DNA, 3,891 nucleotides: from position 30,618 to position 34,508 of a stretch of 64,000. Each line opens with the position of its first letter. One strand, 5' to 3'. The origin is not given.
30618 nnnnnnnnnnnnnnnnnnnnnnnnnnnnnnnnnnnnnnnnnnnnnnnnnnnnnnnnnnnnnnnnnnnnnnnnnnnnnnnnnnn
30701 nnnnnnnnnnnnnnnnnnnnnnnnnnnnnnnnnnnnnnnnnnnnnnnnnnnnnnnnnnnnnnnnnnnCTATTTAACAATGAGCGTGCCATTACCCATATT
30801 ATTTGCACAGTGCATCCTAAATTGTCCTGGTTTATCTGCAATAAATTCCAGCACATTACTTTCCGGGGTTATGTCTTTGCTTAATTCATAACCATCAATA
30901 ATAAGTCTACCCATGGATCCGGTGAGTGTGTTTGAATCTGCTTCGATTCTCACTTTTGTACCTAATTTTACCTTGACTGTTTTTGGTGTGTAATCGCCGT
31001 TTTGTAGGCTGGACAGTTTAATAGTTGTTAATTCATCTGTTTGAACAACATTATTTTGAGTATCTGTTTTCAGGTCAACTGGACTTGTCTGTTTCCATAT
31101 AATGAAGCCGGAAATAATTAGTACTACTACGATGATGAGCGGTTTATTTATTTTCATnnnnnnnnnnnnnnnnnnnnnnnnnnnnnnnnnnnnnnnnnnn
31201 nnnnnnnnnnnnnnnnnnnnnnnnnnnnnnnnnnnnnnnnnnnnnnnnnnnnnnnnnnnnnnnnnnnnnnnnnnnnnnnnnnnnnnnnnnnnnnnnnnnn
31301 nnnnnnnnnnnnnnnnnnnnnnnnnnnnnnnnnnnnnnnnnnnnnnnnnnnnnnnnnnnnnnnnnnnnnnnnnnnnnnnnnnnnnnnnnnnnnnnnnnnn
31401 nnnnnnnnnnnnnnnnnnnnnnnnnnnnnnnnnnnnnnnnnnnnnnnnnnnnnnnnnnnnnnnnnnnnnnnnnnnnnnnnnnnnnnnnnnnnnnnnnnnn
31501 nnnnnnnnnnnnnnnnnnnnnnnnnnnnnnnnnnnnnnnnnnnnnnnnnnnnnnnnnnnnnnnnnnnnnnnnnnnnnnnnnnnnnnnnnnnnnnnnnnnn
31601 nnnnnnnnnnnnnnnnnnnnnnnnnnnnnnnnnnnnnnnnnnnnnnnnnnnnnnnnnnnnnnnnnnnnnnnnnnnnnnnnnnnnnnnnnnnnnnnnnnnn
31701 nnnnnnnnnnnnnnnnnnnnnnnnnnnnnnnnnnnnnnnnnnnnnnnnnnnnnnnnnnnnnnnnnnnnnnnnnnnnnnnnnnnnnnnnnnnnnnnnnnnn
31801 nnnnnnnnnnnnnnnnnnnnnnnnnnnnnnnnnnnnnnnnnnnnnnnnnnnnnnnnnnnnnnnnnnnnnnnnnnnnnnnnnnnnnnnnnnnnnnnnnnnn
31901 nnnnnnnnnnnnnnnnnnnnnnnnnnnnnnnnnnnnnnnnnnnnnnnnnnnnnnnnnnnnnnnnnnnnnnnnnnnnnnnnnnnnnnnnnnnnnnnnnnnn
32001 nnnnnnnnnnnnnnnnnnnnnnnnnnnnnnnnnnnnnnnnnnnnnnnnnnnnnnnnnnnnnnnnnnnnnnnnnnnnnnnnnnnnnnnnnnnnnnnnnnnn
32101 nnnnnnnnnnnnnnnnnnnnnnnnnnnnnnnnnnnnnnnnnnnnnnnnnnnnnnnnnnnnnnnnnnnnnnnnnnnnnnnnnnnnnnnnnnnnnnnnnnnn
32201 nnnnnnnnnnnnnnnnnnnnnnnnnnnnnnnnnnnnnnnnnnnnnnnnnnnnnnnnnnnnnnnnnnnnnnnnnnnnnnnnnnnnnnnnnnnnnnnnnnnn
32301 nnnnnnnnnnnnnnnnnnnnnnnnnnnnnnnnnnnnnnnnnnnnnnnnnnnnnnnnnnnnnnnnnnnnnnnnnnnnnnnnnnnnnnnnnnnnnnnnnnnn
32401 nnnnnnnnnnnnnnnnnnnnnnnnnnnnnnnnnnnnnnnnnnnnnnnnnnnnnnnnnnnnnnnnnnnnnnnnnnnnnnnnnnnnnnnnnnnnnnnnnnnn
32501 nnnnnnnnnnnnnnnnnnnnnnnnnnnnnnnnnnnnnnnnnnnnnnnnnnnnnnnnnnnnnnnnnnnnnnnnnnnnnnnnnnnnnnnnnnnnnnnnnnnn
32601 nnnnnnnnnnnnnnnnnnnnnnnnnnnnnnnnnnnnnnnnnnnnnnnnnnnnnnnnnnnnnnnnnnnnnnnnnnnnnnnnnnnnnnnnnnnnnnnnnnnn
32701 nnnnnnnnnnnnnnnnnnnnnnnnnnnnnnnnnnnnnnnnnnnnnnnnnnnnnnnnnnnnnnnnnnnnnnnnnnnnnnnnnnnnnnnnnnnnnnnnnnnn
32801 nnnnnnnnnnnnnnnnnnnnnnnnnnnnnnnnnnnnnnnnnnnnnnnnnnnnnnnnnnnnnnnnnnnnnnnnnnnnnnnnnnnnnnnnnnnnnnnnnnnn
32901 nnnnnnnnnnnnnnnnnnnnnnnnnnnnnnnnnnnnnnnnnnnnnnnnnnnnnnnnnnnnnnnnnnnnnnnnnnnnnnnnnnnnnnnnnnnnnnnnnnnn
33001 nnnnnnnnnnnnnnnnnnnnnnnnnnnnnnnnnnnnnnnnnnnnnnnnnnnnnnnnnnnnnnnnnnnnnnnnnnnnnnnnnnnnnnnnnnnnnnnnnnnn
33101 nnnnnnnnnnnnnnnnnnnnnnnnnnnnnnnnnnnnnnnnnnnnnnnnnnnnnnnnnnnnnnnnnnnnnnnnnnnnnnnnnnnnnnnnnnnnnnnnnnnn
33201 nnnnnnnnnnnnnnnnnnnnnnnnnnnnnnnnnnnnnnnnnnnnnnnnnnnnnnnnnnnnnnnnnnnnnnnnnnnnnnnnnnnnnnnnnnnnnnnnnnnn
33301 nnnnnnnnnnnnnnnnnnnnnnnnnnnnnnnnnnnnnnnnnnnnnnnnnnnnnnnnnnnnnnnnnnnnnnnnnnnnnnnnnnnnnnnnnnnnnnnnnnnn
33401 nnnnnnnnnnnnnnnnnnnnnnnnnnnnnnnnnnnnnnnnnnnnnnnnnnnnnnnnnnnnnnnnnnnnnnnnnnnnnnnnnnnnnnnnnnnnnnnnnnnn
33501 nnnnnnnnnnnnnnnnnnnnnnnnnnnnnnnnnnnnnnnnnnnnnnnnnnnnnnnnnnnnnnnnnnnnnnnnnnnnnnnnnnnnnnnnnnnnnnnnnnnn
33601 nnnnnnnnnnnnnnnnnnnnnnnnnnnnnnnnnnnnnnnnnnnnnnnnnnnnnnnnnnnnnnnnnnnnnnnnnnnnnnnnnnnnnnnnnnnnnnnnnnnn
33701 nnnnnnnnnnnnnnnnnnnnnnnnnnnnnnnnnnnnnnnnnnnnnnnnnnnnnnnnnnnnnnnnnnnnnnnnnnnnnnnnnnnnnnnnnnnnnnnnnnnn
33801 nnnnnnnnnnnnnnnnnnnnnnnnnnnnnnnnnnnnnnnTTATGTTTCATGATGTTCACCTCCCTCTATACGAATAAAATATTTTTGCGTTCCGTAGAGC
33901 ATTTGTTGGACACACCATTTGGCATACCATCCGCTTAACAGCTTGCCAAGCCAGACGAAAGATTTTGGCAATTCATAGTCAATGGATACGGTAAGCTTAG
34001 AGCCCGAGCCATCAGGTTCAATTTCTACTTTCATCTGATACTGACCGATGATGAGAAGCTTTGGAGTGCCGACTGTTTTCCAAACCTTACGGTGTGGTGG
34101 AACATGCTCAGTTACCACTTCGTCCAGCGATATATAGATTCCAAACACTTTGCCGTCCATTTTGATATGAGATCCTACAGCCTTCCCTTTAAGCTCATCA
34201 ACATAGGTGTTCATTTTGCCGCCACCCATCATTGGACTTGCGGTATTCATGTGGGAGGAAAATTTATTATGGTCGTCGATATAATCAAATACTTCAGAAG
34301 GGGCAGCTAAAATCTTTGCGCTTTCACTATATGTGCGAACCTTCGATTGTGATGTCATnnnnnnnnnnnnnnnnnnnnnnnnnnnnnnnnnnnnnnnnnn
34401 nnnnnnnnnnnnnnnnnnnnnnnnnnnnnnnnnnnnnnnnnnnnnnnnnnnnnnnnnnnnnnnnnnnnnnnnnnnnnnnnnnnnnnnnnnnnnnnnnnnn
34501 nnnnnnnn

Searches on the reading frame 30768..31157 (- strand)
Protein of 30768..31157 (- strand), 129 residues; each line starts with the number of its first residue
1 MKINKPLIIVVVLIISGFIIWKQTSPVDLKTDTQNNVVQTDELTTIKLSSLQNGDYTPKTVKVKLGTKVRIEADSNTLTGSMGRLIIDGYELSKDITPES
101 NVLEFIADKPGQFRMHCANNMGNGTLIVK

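Call 3: search_protein_families(library=pfam, proteins=[window:30768-31157:-], max_evalue=0.01)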
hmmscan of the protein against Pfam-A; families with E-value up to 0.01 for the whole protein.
window:30768-31157:- (129 aa): 1 family
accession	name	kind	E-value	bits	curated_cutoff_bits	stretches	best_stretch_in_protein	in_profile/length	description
PF13473.12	Cupredoxin_1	-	7.3e-09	36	27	1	50-128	26-104/104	Cupredoxin-like domain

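Call 4: search_protein_families(library=ncbifam, proteins=[window:30768-31157:-], max_evalue=0.01)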
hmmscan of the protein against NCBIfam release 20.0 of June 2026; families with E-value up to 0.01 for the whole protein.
window:30768-31157:- (129 aa): 4 families
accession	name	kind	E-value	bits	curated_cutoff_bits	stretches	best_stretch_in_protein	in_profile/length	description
NF052460.1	L-NosZ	equivalog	3.3e-06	25.9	700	1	32-122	366-466/480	clade III lactonase-type nitrous-oxide reductase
TIGR03096.1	nitroso_cyanin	equivalog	0.00075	19.3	142.85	1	53-119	55-120/135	nitrosocyanin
TIGR04246.1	nitrous_NosZ_Gp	equivalog_domain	0.0013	17.1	625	1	23-119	464-561/578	Sec-dependent nitrous-oxide reductase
TIGR04244.1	nitrous_NosZ_RR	equivalog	0.0028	16.2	625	1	28-118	519-610/627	TAT-dependent nitrous-oxide reductase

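Call 18: search_solved_structures(query=window:30768-31157:-, max_evalue=10, show_alignments=3)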
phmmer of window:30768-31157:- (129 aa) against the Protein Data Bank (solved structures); distinct sequences matched with E-value up to 10: 23.
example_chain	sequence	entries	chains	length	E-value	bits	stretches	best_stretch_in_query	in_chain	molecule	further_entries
2mry_A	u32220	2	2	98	0.0058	20.1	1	53-128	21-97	Uncharacterized protein | CupA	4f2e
2kse_A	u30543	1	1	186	0.13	15.8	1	9-96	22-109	Sensor protein qseC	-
1iby_A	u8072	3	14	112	0.3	14.6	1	46-119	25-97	NITROSOCYANIN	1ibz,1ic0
6dzi_W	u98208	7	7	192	0.46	14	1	37-97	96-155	50S ribosomal protein L25 | Large ribosomal subunit protein bL25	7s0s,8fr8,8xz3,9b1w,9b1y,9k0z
5o60_W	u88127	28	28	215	0.58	13.7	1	37-97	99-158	50S ribosomal protein L25 | Large ribosomal subunit protein bL25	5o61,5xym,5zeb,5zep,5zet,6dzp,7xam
7aq2_A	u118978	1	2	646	1.1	12.8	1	29-118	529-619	Nitrous-oxide reductase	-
7aq5_A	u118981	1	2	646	1.2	12.7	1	29-118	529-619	Nitrous-oxide reductase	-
7aq6_A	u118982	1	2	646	1.4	12.4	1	29-118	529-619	Nitrous-oxide reductase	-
7aq9_A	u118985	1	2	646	1.5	12.3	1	29-118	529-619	Nitrous-oxide reductase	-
6zr7_AAA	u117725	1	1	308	1.5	12.3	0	69-125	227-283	Down syndrome cell adhesion molecule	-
3sbp_A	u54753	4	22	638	1.6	12.3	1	29-118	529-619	Nitrous-oxide reductase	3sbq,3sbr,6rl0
7aq3_A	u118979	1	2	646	1.6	12.2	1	29-118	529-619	Nitrous-oxide reductase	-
6y72_A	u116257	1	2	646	1.6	12.2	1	29-118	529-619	Nitrous-oxide reductase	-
7aq4_A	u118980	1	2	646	1.6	12.2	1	29-118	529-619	Nitrous-oxide reductase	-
6y6y_A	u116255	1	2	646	1.6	12.2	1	29-118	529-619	Nitrous-oxide reductase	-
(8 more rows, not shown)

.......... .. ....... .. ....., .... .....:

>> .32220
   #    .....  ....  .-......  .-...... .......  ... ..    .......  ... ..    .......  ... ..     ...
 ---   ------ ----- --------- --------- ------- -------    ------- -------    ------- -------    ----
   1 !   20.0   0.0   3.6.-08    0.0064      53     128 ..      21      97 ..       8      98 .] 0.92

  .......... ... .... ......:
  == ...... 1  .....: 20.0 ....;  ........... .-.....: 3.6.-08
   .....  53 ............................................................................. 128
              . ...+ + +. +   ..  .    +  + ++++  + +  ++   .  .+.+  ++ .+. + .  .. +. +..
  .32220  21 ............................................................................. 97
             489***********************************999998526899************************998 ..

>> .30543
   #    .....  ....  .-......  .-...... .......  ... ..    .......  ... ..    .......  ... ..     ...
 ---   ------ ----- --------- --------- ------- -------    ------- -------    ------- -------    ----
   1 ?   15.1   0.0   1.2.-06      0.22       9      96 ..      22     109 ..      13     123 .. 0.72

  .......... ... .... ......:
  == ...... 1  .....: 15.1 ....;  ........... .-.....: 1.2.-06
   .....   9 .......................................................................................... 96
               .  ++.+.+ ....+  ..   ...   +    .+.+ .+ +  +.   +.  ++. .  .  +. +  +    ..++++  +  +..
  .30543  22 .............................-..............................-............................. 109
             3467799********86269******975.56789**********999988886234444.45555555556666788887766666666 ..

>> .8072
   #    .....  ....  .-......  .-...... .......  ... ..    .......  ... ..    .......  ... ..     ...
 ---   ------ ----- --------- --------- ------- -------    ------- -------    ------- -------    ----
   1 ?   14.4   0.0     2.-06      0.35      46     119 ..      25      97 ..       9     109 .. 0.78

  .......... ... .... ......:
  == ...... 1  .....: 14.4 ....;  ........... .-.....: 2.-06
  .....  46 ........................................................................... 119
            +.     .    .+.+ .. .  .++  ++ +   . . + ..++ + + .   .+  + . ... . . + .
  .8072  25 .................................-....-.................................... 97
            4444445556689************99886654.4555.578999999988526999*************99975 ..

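Call 62: find_homologous_proteins(query=window:30768-31157:-, max_evalue=0.001)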
Query window:30768-31157:- (129 aa): 38 proteins with E <= 0.001 among 42 candidates.
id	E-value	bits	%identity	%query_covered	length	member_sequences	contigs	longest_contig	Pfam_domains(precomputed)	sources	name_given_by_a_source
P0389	3.8e-77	274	100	100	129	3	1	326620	PF13473.13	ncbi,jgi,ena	jgi:heme/copper-type cytochrome/quinol oxidase subunit 2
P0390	3.7e-73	261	95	100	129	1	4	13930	PF13473.13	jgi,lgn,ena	jgi:heme/copper-type cytochrome/quinol oxidase subunit 2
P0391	6.8e-73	260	95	100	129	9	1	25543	PF13473.13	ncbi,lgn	-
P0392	1.3e-51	192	73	99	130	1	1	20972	PF13473.13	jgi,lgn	jgi:heme/copper-type cytochrome/quinol oxidase subunit 2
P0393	8.8e-51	189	69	100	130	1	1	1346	PF13473.13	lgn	-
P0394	1.7e-46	175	65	100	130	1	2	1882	PF13473.13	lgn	-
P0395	2.5e-46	175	72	77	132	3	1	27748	PF13473.13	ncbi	ncbi:MAG: cupredoxin domain-containing protein [Microgenomates group bacterium]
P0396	1.3e-45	172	66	99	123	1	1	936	PF13473.13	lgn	-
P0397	1.6e-41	159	59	95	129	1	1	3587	PF13473.13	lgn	-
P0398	3.9e-40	155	57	96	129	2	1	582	PF13473.13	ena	-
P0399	2.0e-38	149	58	98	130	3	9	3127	PF13473.13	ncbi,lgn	-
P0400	3.1e-38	149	56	98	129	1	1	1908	PF13473.13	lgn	-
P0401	5.6e-38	148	57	98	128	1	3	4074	PF13473.13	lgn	-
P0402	7.3e-36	141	53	100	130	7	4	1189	PF13473.13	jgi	-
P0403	2.3e-35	139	55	100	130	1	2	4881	PF13473.13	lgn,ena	-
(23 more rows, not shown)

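Call 64: list_cluster_members(proteins=[P0389, P0001, P0002])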
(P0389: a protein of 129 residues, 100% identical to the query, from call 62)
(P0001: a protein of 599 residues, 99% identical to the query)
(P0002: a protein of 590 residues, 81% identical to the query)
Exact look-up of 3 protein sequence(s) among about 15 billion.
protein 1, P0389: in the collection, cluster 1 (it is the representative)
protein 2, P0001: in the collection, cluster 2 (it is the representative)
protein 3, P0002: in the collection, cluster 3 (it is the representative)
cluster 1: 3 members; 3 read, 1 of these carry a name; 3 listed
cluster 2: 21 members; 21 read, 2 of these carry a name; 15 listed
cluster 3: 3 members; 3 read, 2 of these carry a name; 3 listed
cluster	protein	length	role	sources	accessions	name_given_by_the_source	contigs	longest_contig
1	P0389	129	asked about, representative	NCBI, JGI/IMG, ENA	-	heme/copper-type cytochrome/quinol oxidase subunit 2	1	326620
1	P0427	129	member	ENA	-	-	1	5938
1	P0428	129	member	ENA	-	-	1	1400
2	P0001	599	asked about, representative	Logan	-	-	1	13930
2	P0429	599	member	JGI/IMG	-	sulfite exporter TauE/SafE/copper chaperone CopZ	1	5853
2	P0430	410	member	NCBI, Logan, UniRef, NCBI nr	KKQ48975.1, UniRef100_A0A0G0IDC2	MAG: Heavy metal transport/detoxification protein [Candidatus Shapirobacteria bacterium ... | Heavy metal transport/detoxification protein n=1 Tax=Candidatus Shapirobacteria bacterium ...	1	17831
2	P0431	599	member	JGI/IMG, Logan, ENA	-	-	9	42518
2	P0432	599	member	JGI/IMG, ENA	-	-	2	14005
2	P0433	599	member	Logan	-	-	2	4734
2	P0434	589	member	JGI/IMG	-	-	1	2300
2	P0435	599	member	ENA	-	-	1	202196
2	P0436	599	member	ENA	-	-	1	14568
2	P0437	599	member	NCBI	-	-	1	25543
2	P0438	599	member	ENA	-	-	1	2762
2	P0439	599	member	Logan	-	-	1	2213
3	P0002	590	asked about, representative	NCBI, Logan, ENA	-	-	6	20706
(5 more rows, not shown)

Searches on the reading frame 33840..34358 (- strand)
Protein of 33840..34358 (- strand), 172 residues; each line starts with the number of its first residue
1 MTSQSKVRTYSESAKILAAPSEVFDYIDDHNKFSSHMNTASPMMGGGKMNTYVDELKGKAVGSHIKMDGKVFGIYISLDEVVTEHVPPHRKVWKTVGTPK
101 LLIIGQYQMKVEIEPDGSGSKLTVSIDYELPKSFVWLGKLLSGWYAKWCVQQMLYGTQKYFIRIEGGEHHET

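Call 44: search_protein_families(library=pfam, proteins=[window:33840-34358:-], max_evalue=0.01)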
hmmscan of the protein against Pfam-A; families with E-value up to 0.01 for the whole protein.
window:33840-34358:- (172 aa): 2 families
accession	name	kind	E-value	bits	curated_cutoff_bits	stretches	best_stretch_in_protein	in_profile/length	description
PF10604.15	Polyketide_cyc2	-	2.2e-09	38.2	27.4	1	10-152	4-132/142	Polyketide cyclase / dehydrase and lipid transport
PF08327.17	AHSA1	-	0.0079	16.9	22.1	0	19-125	3-95/125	Activator of Hsp90 ATPase homolog 1-like protein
